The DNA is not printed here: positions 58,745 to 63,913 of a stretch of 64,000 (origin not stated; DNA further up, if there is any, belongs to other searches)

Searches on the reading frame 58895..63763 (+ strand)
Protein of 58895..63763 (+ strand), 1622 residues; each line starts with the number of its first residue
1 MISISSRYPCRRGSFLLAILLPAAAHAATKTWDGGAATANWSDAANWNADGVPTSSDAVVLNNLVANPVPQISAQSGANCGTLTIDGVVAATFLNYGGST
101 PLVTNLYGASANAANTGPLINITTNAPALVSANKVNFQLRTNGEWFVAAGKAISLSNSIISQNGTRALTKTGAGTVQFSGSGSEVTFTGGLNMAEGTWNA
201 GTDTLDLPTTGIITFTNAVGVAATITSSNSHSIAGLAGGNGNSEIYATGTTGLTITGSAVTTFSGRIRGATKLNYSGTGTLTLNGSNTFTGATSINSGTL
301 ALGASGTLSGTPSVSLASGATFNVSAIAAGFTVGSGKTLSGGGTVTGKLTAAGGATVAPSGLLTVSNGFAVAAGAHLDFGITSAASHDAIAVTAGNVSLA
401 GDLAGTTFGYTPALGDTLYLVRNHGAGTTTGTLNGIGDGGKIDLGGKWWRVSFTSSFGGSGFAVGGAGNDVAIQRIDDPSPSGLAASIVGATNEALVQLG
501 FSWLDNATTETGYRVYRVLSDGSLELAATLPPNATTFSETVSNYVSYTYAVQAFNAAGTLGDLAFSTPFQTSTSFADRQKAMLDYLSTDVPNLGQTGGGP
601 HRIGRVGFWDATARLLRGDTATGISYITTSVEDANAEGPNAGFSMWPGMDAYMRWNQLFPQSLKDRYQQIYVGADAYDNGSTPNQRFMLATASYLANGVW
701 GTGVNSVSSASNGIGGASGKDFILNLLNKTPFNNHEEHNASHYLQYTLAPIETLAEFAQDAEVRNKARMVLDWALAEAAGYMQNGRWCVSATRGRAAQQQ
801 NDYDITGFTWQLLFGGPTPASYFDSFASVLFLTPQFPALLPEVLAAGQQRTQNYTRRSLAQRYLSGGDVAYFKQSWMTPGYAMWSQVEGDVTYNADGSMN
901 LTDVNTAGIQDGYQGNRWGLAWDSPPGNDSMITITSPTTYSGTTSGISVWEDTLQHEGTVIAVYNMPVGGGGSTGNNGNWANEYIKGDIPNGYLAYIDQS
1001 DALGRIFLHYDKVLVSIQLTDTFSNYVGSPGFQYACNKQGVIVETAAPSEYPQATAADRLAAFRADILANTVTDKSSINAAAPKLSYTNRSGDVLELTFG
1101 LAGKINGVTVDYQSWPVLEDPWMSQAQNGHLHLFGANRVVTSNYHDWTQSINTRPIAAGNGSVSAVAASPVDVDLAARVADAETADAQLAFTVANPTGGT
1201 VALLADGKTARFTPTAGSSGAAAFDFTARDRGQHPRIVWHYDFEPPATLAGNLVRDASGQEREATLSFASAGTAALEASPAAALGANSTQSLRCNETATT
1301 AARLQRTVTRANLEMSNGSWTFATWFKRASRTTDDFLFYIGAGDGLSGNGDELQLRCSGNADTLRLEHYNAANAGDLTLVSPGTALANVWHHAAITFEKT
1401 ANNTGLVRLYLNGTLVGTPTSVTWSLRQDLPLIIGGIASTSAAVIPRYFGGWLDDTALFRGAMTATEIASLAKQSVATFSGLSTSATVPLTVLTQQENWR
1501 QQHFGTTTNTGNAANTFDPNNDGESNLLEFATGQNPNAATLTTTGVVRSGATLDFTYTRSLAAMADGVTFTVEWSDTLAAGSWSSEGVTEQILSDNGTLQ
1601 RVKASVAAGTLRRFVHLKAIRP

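Call 17: search_protein_families(library=pfam, proteins=[window:58895-63763:+])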
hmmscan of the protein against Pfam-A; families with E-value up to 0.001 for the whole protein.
window:58895-63763:+ (1622 aa): 3 families
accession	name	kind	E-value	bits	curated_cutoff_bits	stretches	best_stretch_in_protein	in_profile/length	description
PF13385.13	Laminin_G_3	-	1.4e-19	71.2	27.6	1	1311-1469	10-151/151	Concanavalin A-like lectin/glucanases superfamily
PF12951.13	PATR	-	8e-08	32.6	27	1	276-302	4-30/30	Passenger-associated-transport-repeat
PF17963.7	Big_9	-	2.5e-06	28.7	23.6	1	1152-1231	1-77/89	Bacterial Ig domain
